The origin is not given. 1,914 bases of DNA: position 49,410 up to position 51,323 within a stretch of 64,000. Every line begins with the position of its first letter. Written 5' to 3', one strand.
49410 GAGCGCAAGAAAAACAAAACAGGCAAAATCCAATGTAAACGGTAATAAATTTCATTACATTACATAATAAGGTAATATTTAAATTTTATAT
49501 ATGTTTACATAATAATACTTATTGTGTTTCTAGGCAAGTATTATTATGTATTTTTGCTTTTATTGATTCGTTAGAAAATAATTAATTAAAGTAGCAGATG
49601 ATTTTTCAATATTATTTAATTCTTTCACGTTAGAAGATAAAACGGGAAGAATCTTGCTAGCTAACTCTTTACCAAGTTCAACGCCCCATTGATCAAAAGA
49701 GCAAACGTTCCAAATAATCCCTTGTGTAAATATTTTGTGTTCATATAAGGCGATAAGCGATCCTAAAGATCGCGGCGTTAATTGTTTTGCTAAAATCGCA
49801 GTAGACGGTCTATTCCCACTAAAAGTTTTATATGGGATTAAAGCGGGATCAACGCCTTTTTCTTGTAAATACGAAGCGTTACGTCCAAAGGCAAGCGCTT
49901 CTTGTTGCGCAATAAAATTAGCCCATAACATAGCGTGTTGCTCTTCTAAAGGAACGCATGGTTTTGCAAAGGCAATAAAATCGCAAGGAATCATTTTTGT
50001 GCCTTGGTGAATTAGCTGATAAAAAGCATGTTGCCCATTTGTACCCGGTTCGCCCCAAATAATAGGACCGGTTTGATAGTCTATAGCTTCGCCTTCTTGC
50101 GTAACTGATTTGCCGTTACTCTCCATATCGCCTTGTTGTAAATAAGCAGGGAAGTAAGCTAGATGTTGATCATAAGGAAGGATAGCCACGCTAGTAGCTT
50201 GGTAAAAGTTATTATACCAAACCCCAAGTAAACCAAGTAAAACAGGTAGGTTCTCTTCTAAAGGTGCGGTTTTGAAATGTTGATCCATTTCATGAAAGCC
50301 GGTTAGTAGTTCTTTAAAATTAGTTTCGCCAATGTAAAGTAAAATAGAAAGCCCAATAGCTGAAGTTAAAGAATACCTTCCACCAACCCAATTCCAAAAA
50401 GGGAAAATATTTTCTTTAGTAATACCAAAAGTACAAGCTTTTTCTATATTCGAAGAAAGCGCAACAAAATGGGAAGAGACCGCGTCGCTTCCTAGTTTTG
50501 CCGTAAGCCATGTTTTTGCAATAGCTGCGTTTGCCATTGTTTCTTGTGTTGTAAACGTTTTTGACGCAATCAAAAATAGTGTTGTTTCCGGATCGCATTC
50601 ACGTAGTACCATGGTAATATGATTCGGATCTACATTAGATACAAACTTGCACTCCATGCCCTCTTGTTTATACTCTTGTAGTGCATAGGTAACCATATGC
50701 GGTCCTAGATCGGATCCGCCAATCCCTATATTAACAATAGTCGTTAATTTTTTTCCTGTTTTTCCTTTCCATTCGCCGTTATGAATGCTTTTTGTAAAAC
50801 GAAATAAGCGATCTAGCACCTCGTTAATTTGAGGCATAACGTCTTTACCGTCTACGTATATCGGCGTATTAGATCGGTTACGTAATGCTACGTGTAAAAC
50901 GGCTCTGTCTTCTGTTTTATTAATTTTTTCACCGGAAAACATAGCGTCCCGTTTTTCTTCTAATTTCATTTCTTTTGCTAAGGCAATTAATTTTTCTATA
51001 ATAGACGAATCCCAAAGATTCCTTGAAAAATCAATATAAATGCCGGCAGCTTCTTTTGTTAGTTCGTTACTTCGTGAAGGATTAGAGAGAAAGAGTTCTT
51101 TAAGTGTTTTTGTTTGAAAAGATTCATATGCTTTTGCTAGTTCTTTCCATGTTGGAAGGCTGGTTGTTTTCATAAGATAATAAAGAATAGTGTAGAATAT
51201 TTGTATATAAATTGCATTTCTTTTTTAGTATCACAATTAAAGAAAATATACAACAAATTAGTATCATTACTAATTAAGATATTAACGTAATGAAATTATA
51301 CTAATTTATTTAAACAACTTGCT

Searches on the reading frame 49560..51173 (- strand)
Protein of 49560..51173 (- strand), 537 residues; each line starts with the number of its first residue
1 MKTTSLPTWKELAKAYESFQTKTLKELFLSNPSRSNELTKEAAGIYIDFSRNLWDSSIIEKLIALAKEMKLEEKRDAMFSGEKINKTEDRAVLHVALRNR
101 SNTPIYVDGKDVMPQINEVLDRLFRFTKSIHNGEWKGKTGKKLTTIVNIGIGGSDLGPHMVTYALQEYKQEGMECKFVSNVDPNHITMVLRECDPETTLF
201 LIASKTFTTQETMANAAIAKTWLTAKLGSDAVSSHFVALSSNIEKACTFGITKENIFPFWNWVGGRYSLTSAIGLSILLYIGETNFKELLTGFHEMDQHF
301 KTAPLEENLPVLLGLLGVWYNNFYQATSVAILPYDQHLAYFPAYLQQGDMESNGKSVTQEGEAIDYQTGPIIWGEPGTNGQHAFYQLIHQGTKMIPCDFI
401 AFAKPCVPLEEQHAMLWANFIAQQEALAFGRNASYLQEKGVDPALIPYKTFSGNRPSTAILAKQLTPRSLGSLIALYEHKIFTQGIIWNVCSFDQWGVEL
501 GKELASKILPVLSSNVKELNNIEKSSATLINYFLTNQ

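Call 54: list_cluster_members(proteins=[P0002, window:49560-51173:-, window:15810-18317:+, window:41057-42343:-, window:29337-30245:+])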
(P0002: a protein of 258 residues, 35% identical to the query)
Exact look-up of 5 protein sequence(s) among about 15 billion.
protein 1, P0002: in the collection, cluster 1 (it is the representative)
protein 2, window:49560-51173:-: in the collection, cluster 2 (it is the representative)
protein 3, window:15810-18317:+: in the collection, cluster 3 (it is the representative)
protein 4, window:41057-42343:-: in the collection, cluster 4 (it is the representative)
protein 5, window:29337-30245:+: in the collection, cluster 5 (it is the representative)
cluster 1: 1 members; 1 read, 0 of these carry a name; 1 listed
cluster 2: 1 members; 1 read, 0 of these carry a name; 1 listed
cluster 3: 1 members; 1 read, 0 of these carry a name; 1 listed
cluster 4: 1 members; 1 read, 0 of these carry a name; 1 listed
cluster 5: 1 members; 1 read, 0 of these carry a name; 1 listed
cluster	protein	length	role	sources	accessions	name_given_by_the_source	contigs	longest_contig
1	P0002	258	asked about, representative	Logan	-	-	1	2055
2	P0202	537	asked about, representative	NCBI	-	-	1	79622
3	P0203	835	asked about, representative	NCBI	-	-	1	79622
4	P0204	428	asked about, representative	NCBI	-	-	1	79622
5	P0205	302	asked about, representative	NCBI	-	-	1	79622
